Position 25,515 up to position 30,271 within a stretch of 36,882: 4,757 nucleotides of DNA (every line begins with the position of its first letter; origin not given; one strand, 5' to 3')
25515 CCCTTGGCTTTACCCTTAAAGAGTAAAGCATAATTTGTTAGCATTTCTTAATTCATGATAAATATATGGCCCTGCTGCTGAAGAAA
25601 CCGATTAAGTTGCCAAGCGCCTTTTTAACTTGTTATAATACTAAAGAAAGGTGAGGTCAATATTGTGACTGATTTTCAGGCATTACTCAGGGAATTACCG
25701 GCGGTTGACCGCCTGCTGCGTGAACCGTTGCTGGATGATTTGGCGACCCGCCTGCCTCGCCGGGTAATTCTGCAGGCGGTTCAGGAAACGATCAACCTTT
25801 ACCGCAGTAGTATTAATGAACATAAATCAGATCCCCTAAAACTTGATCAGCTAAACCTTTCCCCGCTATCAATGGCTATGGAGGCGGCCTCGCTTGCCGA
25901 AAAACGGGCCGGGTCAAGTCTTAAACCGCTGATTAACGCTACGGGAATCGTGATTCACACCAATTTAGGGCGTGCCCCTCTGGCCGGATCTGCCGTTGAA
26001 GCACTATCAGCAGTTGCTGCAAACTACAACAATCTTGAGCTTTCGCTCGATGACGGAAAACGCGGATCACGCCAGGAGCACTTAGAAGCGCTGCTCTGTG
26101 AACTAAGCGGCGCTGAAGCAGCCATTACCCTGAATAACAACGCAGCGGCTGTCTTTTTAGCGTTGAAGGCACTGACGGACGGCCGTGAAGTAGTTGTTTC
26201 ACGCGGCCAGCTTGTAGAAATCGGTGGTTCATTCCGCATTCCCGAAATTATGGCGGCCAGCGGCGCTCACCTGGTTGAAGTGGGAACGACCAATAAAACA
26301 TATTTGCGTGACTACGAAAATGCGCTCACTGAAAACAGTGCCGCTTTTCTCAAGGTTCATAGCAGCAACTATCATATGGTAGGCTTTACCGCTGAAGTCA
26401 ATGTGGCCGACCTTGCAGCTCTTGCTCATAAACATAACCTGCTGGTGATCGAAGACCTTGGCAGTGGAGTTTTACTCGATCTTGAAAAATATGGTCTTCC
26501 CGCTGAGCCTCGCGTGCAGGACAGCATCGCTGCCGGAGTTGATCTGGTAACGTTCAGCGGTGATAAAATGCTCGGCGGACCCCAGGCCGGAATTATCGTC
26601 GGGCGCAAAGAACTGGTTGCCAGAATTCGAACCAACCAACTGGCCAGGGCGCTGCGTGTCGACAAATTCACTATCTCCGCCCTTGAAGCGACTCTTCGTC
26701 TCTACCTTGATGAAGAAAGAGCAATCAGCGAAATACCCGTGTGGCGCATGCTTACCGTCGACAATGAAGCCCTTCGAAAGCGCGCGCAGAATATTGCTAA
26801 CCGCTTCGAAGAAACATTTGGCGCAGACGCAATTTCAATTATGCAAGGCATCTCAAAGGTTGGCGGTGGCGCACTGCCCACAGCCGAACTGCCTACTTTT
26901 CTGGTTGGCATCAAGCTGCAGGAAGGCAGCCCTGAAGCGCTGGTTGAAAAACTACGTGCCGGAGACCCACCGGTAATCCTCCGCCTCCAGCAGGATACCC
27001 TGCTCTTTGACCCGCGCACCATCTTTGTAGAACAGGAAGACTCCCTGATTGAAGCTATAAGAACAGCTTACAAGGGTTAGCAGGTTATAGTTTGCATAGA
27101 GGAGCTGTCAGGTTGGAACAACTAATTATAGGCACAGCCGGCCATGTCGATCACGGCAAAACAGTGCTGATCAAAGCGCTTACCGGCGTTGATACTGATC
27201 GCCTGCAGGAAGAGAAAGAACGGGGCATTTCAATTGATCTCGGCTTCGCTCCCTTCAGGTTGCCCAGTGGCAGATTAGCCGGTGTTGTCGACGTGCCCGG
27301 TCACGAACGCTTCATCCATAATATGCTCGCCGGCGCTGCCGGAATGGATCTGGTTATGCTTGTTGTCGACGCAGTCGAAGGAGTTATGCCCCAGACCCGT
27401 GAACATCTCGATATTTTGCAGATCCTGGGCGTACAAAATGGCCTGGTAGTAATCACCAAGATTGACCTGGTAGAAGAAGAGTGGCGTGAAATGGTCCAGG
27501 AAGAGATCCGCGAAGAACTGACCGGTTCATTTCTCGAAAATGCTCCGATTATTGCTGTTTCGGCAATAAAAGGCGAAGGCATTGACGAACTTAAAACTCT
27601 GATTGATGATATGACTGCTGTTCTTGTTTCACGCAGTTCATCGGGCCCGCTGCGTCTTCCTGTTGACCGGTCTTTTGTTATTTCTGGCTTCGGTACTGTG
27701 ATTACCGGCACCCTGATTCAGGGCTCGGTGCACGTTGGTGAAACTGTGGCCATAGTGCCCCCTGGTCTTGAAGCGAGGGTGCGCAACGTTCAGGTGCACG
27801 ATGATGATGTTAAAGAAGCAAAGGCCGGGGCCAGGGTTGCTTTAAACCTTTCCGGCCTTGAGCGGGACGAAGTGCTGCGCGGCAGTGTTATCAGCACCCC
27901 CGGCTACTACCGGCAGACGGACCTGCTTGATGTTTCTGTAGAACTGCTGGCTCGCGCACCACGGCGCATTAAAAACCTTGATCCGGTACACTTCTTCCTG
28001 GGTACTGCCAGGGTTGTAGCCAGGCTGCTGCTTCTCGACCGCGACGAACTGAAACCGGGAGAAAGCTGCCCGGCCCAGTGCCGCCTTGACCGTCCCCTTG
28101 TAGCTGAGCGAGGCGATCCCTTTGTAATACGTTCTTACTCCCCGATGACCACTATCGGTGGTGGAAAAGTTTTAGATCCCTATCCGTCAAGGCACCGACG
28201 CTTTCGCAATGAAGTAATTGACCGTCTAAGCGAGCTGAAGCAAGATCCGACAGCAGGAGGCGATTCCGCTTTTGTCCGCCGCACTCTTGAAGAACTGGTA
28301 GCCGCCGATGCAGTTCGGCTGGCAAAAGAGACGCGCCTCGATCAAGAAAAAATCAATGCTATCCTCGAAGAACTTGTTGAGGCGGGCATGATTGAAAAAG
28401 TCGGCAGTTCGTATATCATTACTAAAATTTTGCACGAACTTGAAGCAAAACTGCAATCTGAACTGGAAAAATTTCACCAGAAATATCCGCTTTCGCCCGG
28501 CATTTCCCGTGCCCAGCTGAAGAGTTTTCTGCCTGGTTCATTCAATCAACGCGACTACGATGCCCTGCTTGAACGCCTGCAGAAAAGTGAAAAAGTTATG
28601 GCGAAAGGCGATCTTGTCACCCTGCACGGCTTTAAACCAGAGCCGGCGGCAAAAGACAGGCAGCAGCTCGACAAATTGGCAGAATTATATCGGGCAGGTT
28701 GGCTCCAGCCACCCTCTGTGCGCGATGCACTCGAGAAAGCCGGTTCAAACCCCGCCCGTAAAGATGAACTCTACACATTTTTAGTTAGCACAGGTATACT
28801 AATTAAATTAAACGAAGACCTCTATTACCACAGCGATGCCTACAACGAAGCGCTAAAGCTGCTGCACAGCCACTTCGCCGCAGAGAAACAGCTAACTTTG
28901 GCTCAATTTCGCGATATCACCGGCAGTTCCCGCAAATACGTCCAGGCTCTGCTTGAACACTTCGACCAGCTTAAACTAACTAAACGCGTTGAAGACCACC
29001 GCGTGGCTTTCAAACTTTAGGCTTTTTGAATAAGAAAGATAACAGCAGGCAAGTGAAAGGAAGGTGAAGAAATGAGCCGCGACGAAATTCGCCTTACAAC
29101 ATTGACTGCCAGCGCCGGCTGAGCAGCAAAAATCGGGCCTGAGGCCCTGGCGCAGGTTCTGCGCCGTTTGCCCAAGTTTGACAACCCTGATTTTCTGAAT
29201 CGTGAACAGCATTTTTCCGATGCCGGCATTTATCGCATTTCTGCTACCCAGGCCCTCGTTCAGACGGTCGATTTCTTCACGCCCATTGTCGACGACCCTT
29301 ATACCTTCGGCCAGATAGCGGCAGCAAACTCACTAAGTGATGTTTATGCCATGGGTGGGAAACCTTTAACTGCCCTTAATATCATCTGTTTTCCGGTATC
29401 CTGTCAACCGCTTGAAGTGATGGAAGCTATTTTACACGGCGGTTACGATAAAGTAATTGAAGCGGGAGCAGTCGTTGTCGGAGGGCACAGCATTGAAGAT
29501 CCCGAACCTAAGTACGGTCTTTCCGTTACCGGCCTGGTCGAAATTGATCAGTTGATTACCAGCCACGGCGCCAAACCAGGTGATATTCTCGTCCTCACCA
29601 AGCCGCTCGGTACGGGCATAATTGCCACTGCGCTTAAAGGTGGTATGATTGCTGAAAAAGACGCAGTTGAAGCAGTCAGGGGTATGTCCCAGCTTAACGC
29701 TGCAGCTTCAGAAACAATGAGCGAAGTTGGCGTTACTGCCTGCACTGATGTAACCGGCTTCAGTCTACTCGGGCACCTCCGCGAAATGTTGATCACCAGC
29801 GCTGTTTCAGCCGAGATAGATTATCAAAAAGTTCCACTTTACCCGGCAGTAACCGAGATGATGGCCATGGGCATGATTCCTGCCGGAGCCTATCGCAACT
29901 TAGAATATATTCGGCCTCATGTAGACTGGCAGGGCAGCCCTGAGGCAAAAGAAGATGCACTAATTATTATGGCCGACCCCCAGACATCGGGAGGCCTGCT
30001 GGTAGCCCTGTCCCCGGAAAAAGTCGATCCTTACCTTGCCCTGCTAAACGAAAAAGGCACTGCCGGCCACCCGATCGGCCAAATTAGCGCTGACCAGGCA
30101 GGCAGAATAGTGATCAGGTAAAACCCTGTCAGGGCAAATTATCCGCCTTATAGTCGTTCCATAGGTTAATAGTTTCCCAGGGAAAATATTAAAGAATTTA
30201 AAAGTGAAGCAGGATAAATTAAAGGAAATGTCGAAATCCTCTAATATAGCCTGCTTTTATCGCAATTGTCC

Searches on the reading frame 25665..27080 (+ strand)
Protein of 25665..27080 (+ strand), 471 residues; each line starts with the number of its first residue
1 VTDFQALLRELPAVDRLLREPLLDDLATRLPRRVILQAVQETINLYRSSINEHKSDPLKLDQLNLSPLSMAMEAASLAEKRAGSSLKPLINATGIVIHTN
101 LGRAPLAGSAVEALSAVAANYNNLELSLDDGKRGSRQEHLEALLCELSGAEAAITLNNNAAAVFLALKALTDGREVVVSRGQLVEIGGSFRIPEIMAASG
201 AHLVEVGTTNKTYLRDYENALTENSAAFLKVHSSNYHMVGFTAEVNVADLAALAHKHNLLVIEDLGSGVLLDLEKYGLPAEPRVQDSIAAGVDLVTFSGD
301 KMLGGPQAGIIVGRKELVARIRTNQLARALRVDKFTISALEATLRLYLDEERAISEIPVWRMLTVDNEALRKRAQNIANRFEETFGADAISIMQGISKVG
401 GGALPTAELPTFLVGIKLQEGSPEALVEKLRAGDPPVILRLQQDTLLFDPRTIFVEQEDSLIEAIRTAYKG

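Call 8: search_protein_families(library=pfam, proteins=[window:25665-27080:+], max_evalue=0.00001)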
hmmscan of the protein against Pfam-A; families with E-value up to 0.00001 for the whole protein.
window:25665-27080:+ (471 aa): 4 families
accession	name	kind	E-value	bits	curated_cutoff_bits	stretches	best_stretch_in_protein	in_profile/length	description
PF03841.19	SelA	-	1.3e-154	515.2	22.8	1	89-453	1-366/367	L-seryl-tRNA selenium transferase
PF12390.13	Se-cys_synth_N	-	1.6e-08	35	22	1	8-47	1-40/40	Selenocysteine synthase N terminal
PF01041.23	DegT_DnrJ_EryC1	-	1.6e-08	34.6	19.8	1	132-266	21-147/360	DegT/DnrJ/EryC1/StrS aminotransferase family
PF01053.26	Cys_Met_Meta_PP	-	2.2e-06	26.9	27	1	137-312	54-212/381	Cys/Met metabolism PLP-dependent enzyme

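Call 9: search_protein_families(library=ncbifam, proteins=[window:25665-27080:+])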
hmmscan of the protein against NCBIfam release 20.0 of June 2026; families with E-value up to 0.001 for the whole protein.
window:25665-27080:+ (471 aa): 17 families
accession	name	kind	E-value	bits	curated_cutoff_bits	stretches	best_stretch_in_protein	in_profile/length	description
TIGR00474.1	selA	equivalog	8.4e-180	598.5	267.9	1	8-466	1-454/455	L-seryl-tRNA(Sec) selenium transferase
TIGR01437.1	selA_rel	subfamily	1.2e-24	86.9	385.3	1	85-354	6-264/363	DgaE family pyridoxal phosphate-dependent ammonia lyase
NF047797.1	glminPNH3LysDgaE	equivalog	6.9e-17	61.4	600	1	86-363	9-274/367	D-glucosaminate-6-phosphate ammonia lyase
TIGR03576.1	pyridox_MJ0158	hypoth_equivalog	9.7e-10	38.1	304.45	1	147-347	67-250/346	TIGR03576 family pyridoxal phosphate-dependent enzyme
NF005870.0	PRK07810.1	equivalog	6.7e-08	31.4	618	1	143-319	81-240/406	O-succinylhomoserine sulfhydrylase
NF004627.0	PRK05968.1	subfamily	6.9e-08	31.8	508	1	139-326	67-236/389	hypothetical protein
NF006095.0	PRK08247.1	equivalog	1.9e-07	30.2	585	1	138-323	56-224/369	methionine biosynthesis PLP-dependent protein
TIGR03588.1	PseC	equivalog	1.1e-06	27.9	423.5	1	133-264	28-155/380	UDP-4-amino-4,6-dideoxy-N-acetyl-beta-L-altrosamine transaminase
TIGR01325.1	O_suc_HS_sulf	equivalog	3.8e-06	25.7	510.05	1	140-323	59-225/380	O-succinylhomoserine sulfhydrylase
NF004821.0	PRK06176.1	equivalog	5.7e-06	25.4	642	1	139-313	54-206/380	cystathionine gamma-synthase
NF006003.0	PRK08133.1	equivalog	1.1e-05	24.3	522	1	140-342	71-252/396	O-succinylhomoserine sulfhydrylase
TIGR01328.1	met_gam_lyase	equivalog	3.8e-05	22.7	549.7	1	138-324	62-231/391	methionine gamma-lyase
NF006097.0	PRK08249.1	equivalog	5.7e-05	21.6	600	1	139-323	70-237/402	cystathionine gamma-synthase family protein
NF005695.0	PRK07503.1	equivalog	8.4e-05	21.4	666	1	139-326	69-239/403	methionine gamma-lyase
NF008658.2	PRK11658.1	equivalog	0.00022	20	631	1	134-267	32-157/379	UDP-4-amino-4-deoxy-L-arabinose aminotransferase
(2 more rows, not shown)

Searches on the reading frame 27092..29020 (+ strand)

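Call 8: search_protein_families(library=pfam, proteins=[window:27092-29020:+], max_evalue=0.00001)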
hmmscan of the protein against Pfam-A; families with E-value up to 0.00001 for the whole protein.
window:27092-29020:+ (642 aa): 5 families
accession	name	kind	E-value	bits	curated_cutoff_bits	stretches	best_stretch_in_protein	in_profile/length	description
PF00009.33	GTP_EFTU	-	2.1e-37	129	26.5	1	11-174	4-185/188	Elongation factor Tu GTP binding domain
PF09107.17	SelB-wing_3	-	1.7e-18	66.3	23.2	1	594-638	2-46/47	Elongation factor SelB, winged helix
PF09106.17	SelB-wing_2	-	7.7e-16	58.4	22.3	1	456-511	2-57/57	Elongation factor SelB, winged helix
PF25461.1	Beta-barrel_SelB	-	4.6e-15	56.1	27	1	284-366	5-79/80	Selenocysteine-specific elongation factor, beta-barrel domain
PF03144.31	GTP_EFTU_D2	-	1.6e-12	48.1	30.3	1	201-267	1-72/73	Elongation factor Tu domain 2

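Call 9: search_protein_families(library=ncbifam, proteins=[window:27092-29020:+])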
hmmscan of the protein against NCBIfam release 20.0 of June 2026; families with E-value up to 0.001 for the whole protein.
window:27092-29020:+ (642 aa): 40 families (the best 25 are shown)
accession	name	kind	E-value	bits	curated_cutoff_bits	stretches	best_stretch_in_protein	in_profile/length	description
TIGR00475.1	selB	equivalog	1.6e-112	377.1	242.25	1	11-635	1-575/581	selenocysteine-specific translation elongation factor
NF009373.0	PRK12736.1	subfamily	2.8e-52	177.8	452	1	11-360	13-389/394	elongation factor Tu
NF000766.0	PRK00049.1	subfamily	2.5e-51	174.7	449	1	11-361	13-392/396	elongation factor Tu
NF003077.0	PRK04000.1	equivalog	3e-49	168.3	315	2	63-301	87-357/412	translation initiation factor IF-2 subunit gamma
TIGR03680.1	eif2g_arch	equivalog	3.6e-48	164.8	514.5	2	62-235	82-275/407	translation initiation factor IF-2 subunit gamma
TIGR00485.1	EF-Tu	equivalog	5.6e-48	163.6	522.4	1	11-360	13-389/394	elongation factor Tu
NF009372.0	PRK12735.1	subfamily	1.9e-47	161.9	479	1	11-360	13-391/396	elongation factor Tu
NF008969.0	PRK12317.1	subfamily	4.1e-45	154.1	502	1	36-270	61-310/426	elongation factor 1-alpha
TIGR00483.1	EF-1_alpha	equivalog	2.9e-37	128.2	540.1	1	35-269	60-310/427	translation elongation factor EF-1 subunit alpha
TIGR02034.1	CysN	subfamily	6.6e-34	117.6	336.1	1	36-272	56-301/406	sulfate adenylyltransferase, large subunit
NF003478.0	PRK05124.1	equivalog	1.3e-32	113.1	590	1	36-269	83-325/475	sulfate adenylyltransferase subunit CysN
NF004035.0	PRK05506.1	subfamily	5.2e-32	110.9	715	1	35-270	79-323/632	bifunctional sulfate adenylyltransferase subunit 1/adenylylsulfate kinase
TIGR00487.1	IF-2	equivalog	1.6e-18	66.8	424.4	1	12-256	89-328/587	translation initiation factor IF-2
NF003078.0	PRK04004.1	equivalog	5.7e-13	48.3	468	1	65-140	80-153/598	translation initiation factor IF-2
TIGR00491.2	aIF-2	equivalog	2.9e-12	45.8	554.75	1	65-132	73-138/591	translation initiation factor IF-2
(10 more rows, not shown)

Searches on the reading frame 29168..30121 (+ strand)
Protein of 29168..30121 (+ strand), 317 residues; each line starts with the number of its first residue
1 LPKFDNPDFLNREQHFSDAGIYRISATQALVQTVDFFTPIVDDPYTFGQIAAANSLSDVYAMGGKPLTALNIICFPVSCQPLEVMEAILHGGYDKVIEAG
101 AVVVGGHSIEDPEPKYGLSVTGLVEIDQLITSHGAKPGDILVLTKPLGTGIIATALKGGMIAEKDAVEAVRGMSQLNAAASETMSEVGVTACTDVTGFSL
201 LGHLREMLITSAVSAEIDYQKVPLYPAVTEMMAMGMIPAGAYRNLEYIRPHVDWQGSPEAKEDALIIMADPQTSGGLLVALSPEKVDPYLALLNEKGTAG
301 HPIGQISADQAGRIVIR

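Call 8: search_protein_families(library=pfam, proteins=[window:29168-30121:+], max_evalue=0.00001)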
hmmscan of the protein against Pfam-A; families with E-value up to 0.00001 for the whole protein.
window:29168-30121:+ (317 aa): 2 families
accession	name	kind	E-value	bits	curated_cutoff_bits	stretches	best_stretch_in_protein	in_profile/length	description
PF00586.29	AIRS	-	6.3e-27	94.7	24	1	17-124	2-112/112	AIR synthase related protein, N-terminal domain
PF02769.27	AIRS_C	-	2.4e-19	70.5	23.1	1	136-315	1-154/156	AIR synthase related protein, C-terminal domain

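Call 9: search_protein_families(library=ncbifam, proteins=[window:29168-30121:+])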
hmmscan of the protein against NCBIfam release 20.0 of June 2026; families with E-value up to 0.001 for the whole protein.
window:29168-30121:+ (317 aa): 16 families
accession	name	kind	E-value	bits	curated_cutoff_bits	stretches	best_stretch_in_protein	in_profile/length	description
TIGR00476.1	selD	equivalog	1.1e-103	346.8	125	1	6-285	35-310/311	selenide, water dikinase SelD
NF002098.0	PRK00943.1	equivalog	7.9e-92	307.8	299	1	3-315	36-343/347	selenide, water dikinase SelD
NF010705.0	PRK14105.1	equivalog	1.2e-44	152.7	291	1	26-230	56-276/345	selenide, water dikinase SelD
TIGR04369.1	fusion_not_SelD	hypoth_equivalog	1.4e-38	132.6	700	1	21-285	389-685/701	oxidoreductase/SelD-related fusion protein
TIGR01379.1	thiL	equivalog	2e-22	79.6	184.15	1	27-233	42-247/320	thiamine-phosphate kinase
NF004351.0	PRK05731.1-4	equivalog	3.1e-18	65.9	324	1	25-231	53-256/321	thiamine-phosphate kinase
TIGR03267.1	methan_mark_2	hypoth_equivalog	9.5e-18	64.3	365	1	19-237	47-261/323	methanogenesis marker 2 protein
TIGR04049.1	AIR_rel_sll0787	hypoth_equivalog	7.9e-14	51.4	321.3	1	40-228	68-247/318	sll0787 family AIR synthase-like protein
NF004353.0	PRK05731.2-2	equivalog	3.7e-08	32.8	301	1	17-233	20-236/311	thiamine-phosphate kinase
NF004350.0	PRK05731.1-1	equivalog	1.9e-07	30.3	441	1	26-232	45-249/325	thiamine-phosphate kinase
TIGR00878.1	purM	equivalog_domain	4e-07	29.5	236.35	1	46-142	76-176/332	phosphoribosylformylglycinamidine cyclo-ligase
TIGR02124.1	hypE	equivalog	4.7e-07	29.1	251.6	1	28-233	44-254/332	hydrogenase expression/formation protein HypE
TIGR04050.1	MSMEG_0567_Cter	hypoth_equivalog_domain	3.9e-06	26.5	312.2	1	40-230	56-234/296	MSMEG_0567/sll0787 family protein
NF004354.0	PRK05731.2-3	equivalog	0.0002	20.8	204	1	47-151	49-151/273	thiamine-phosphate kinase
NF002290.1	PRK01213.1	equivalog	0.00024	19.4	648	1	17-221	424-643/723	phosphoribosylformylglycinamidine synthase subunit PurL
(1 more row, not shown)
